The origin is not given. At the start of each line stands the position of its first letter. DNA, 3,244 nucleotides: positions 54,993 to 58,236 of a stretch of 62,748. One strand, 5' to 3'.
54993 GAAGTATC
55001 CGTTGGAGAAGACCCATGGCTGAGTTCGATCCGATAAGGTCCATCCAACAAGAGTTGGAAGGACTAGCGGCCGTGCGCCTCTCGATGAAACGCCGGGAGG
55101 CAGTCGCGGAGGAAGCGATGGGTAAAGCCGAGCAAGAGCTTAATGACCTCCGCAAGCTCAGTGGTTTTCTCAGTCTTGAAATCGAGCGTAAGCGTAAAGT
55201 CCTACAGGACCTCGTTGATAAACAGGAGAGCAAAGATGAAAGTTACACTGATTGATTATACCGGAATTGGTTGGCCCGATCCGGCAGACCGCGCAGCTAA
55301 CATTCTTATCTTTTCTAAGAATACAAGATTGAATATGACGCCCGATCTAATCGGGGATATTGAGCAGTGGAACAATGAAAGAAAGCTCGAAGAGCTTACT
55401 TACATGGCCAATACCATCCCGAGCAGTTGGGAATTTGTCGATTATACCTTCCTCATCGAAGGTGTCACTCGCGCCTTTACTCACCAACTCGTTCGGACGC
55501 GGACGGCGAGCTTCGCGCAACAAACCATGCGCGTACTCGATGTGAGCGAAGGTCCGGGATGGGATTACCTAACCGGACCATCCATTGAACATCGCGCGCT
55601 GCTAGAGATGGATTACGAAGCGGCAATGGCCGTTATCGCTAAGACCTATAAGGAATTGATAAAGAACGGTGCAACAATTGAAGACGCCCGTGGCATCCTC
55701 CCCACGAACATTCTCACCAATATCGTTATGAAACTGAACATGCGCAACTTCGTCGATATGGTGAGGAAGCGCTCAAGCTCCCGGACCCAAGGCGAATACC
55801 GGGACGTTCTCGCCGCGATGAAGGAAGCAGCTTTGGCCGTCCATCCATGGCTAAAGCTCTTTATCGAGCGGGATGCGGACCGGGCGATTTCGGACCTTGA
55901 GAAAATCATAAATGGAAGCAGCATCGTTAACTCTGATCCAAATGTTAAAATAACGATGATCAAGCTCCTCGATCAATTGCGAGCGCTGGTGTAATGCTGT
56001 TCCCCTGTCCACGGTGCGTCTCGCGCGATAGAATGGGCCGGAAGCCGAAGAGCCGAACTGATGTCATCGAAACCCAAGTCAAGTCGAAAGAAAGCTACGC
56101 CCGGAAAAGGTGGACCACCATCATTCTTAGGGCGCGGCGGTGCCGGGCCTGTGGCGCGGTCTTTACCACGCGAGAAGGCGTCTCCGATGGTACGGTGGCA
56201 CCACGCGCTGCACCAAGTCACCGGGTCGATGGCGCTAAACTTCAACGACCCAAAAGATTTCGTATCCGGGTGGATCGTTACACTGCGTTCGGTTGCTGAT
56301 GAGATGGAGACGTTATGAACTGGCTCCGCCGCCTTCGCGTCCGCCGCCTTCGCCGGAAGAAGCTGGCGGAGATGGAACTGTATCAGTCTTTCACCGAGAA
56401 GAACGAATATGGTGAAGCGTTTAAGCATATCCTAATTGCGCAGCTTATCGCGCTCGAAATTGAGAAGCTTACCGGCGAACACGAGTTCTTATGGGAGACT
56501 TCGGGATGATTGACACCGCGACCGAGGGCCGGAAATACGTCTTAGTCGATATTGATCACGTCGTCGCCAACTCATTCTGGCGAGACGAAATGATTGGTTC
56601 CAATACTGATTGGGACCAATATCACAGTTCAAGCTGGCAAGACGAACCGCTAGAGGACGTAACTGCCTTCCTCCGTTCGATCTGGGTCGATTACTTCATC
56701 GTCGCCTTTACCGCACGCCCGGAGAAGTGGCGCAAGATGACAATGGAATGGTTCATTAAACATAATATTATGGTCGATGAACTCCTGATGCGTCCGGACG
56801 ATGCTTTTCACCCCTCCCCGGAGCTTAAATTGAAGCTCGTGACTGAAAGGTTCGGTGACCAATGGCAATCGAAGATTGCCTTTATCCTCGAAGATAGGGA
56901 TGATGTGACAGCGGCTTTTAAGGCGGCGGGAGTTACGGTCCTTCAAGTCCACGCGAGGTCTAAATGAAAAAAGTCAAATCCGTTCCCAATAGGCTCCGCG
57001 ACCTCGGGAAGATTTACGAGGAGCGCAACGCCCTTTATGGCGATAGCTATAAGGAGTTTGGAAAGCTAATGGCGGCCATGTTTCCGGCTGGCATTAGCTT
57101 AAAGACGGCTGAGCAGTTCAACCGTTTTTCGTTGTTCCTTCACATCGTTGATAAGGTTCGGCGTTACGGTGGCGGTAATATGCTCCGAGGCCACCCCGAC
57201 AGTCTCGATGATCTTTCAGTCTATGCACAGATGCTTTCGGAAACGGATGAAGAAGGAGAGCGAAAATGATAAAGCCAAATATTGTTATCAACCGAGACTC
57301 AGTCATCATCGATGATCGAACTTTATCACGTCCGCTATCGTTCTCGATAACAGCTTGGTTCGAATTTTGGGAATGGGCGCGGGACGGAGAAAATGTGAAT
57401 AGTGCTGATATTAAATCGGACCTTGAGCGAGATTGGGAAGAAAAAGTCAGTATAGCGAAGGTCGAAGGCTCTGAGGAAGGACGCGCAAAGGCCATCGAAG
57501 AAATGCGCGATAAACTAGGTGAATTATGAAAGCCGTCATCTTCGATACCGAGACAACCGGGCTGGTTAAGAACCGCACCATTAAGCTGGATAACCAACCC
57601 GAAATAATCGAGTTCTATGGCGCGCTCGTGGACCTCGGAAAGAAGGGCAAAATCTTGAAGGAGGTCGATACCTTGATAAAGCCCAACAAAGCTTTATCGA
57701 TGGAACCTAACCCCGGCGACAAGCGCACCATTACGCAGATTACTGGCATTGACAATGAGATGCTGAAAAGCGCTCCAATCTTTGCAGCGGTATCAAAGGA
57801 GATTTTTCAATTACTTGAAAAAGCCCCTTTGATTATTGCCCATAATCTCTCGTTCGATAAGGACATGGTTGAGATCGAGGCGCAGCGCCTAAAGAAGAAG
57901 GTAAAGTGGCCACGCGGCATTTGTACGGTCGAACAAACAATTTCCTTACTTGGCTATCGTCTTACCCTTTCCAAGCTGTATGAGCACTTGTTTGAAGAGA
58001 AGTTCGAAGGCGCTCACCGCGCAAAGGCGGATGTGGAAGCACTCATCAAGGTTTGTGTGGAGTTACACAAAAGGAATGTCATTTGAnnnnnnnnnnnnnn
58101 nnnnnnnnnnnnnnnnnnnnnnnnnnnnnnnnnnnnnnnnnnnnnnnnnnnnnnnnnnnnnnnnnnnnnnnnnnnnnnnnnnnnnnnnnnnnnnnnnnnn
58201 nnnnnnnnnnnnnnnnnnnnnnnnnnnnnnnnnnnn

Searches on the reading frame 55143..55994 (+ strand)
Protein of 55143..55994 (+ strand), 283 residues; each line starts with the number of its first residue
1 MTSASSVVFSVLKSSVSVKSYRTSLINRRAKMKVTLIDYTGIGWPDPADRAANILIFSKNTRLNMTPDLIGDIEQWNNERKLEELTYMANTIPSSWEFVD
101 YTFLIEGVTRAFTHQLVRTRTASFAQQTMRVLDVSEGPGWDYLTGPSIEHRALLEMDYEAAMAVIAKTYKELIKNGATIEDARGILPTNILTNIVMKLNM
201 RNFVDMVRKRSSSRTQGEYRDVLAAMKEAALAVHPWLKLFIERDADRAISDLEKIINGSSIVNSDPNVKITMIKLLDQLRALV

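Call 61: search_protein_families(library=pfam, max_evalue=0.001, proteins=[window:55143-55994:+])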
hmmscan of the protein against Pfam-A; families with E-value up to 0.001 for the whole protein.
window:55143-55994:+ (283 aa): 1 family
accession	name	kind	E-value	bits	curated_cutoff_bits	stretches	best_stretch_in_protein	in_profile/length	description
PF02511.20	Thy1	-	8.9e-34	117.4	24.8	1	78-236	38-191/191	Thymidylate synthase complementing protein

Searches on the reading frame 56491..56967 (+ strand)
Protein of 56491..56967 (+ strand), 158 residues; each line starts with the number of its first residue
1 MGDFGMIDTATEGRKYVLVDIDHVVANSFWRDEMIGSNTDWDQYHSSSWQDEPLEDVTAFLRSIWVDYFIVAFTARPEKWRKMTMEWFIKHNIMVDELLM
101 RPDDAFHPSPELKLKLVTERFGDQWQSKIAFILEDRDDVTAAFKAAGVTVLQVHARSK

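Call 62: search_protein_families(library=pfam, max_evalue=0.001, proteins=[window:56491-56967:+])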
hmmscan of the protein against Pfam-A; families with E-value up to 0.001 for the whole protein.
window:56491-56967:+ (158 aa): 1 family
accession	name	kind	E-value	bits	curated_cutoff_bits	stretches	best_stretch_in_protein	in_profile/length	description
PF25109.1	HAD_PNKP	-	4.1e-11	43.6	27.6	1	15-154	2-139/143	Polynucleotide kinase PNKP phosphatase domain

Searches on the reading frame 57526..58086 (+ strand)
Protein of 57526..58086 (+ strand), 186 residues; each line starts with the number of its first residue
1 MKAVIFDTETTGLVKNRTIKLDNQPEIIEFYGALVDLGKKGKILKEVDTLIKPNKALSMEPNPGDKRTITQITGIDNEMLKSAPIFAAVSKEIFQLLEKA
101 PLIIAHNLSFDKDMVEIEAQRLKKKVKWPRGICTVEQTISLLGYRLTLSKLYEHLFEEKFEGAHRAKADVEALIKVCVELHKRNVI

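Call 62: search_protein_families(library=pfam, max_evalue=0.001, proteins=[window:57526-58086:+])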
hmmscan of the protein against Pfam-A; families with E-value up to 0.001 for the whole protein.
window:57526-58086:+ (186 aa): 1 family
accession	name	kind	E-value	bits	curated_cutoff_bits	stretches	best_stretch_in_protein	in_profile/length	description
PF00929.31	RNase_T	-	2.9e-17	64.2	24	1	4-176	1-163/164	Exonuclease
